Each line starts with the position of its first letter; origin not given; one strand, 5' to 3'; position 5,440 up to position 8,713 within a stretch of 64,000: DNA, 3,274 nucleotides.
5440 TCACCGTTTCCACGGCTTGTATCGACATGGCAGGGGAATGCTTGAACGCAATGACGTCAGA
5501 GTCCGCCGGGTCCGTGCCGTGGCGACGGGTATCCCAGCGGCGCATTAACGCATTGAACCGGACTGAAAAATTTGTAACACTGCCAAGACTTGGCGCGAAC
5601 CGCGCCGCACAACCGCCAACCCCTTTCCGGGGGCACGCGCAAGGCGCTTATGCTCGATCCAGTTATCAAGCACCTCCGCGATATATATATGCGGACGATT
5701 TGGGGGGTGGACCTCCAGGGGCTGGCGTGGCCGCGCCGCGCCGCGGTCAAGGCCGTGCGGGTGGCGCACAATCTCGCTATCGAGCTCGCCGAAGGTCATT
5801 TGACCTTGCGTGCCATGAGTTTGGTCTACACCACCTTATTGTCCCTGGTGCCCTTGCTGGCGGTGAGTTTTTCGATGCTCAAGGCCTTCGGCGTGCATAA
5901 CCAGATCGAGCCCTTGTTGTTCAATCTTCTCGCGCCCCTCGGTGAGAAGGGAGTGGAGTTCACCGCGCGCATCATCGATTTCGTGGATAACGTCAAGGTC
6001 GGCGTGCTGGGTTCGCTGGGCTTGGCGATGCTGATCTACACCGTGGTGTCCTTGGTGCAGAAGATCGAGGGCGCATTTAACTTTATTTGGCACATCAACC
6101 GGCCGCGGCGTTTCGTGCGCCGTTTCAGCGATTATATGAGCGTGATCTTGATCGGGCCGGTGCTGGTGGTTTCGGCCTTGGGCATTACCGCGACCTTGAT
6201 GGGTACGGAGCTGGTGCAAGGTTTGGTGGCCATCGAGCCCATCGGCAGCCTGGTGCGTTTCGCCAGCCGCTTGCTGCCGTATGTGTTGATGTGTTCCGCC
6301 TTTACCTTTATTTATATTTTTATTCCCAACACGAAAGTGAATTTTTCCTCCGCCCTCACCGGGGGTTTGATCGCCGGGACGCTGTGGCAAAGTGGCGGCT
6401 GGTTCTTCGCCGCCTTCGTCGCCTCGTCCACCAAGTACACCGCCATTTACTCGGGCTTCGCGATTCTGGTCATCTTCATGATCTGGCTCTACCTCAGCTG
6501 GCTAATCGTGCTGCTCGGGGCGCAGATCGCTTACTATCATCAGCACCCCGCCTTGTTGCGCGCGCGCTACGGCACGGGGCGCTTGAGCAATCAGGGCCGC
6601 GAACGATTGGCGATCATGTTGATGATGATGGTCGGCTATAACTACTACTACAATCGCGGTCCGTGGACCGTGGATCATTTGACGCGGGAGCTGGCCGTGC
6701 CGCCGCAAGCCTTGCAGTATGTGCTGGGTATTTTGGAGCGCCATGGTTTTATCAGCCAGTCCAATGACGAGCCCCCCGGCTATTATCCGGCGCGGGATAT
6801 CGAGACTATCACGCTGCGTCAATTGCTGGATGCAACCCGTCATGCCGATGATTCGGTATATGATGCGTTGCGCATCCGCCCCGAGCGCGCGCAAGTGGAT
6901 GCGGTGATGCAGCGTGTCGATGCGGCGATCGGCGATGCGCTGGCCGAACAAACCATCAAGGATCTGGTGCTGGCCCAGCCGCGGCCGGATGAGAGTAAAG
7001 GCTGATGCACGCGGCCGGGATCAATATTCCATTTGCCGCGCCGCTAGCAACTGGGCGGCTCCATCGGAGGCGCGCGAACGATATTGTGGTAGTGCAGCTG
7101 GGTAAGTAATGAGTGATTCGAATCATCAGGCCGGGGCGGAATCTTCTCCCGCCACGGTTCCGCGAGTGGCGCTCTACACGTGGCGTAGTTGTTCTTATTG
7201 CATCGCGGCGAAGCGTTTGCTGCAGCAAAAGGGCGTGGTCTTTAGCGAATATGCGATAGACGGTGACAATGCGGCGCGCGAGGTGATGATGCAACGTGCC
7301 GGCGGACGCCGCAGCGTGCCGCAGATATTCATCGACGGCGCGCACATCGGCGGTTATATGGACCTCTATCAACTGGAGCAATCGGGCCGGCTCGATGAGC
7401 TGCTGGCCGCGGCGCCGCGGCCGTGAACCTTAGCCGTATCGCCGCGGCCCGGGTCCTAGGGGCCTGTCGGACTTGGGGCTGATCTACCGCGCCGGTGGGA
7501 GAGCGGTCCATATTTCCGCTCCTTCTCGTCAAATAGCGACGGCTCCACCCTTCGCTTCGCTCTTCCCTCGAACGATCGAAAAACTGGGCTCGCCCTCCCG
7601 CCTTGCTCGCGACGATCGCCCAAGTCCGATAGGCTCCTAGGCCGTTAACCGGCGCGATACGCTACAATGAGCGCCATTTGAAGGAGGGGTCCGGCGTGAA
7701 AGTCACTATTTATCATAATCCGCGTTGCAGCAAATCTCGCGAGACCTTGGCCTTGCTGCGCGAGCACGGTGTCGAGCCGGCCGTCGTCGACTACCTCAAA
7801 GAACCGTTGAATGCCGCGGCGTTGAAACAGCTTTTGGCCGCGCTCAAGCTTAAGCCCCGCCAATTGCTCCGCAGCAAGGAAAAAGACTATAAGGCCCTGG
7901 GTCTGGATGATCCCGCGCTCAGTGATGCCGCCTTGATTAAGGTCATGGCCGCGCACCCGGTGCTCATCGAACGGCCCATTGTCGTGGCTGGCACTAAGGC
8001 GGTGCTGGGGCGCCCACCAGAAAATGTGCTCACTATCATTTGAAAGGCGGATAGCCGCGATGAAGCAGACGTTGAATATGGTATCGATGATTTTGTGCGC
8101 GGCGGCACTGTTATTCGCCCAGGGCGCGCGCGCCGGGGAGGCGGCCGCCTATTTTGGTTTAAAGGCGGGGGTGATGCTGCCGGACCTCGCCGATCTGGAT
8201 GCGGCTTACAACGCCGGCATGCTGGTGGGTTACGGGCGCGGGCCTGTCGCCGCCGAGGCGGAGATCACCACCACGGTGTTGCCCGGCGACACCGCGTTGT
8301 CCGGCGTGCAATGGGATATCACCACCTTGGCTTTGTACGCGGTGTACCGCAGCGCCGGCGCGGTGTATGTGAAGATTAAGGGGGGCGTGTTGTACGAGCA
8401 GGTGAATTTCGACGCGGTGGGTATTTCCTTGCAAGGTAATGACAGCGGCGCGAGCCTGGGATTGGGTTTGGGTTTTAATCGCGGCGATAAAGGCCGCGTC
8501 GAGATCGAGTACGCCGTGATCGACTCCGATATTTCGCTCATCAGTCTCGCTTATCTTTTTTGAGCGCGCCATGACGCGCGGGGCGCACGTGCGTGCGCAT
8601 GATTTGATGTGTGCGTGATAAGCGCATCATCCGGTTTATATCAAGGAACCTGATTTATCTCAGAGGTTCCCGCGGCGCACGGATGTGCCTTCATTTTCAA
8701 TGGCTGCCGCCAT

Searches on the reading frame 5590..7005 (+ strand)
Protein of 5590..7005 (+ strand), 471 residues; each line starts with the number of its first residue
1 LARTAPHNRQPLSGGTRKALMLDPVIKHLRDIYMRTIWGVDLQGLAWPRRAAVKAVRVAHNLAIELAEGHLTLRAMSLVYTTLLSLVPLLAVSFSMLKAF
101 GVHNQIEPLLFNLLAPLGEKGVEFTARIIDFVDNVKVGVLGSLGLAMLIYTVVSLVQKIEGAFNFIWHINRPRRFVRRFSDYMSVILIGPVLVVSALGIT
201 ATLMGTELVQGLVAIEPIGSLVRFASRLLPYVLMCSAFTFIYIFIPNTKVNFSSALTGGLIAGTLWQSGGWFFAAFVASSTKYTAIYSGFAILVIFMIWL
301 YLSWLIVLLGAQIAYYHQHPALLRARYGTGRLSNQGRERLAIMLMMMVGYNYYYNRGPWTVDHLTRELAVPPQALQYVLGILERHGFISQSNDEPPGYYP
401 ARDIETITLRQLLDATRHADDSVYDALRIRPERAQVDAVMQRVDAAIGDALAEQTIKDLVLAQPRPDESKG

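Call 57: search_protein_families(library=pfam, proteins=[window:5590-7005:+], max_evalue=0.001)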
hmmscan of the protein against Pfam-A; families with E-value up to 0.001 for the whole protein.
window:5590-7005:+ (471 aa): 2 families
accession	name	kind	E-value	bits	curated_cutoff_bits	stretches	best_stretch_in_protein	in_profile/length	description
PF03631.20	Virul_fac_BrkB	-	1.8e-51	175.7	33.7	1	68-318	2-256/259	Virulence factor BrkB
PF02082.26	Rrf2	-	2.8e-07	31.2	30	1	340-460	7-130/132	Iron-dependent Transcriptional regulator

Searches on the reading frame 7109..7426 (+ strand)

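Call 57: search_protein_families(library=pfam, proteins=[window:7109-7426:+], max_evalue=0.001)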
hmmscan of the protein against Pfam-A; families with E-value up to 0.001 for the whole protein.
window:7109-7426:+ (105 aa): 2 families
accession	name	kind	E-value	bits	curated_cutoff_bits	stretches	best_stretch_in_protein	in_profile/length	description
PF00462.30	Glutaredoxin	-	4.1e-20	72.2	22.9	1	20-80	1-60/60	Glutaredoxin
PF13417.12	GST_N_3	-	0.00067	20.4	22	1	22-80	1-57/75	Glutathione S-transferase, N-terminal domain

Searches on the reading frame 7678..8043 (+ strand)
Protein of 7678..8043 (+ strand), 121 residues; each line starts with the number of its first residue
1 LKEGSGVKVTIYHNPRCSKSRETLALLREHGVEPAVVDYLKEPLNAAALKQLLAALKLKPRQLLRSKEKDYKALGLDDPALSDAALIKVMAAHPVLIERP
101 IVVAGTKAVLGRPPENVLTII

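Call 57: search_protein_families(library=pfam, proteins=[window:7678-8043:+], max_evalue=0.001)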
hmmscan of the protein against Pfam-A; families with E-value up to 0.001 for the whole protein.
window:7678-8043:+ (121 aa): 2 families
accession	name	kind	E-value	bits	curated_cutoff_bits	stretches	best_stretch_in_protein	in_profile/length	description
PF03960.21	ArsC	-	3.4e-22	79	24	1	12-119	1-78/79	ArsC family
PF00462.30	Glutaredoxin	-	2.5e-06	28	22.9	1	9-52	1-44/60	Glutaredoxin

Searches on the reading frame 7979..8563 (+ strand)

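Call 57: search_protein_families(library=pfam, proteins=[window:7979-8563:+], max_evalue=0.001)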
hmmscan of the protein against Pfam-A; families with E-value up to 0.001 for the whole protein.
window:7979-8563:+ (194 aa): 1 family
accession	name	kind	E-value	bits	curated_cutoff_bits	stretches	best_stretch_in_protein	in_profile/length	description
PF13505.12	OMP_b-brl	-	6.7e-09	36.6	28.7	1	38-183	1-155/175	Outer membrane protein beta-barrel domain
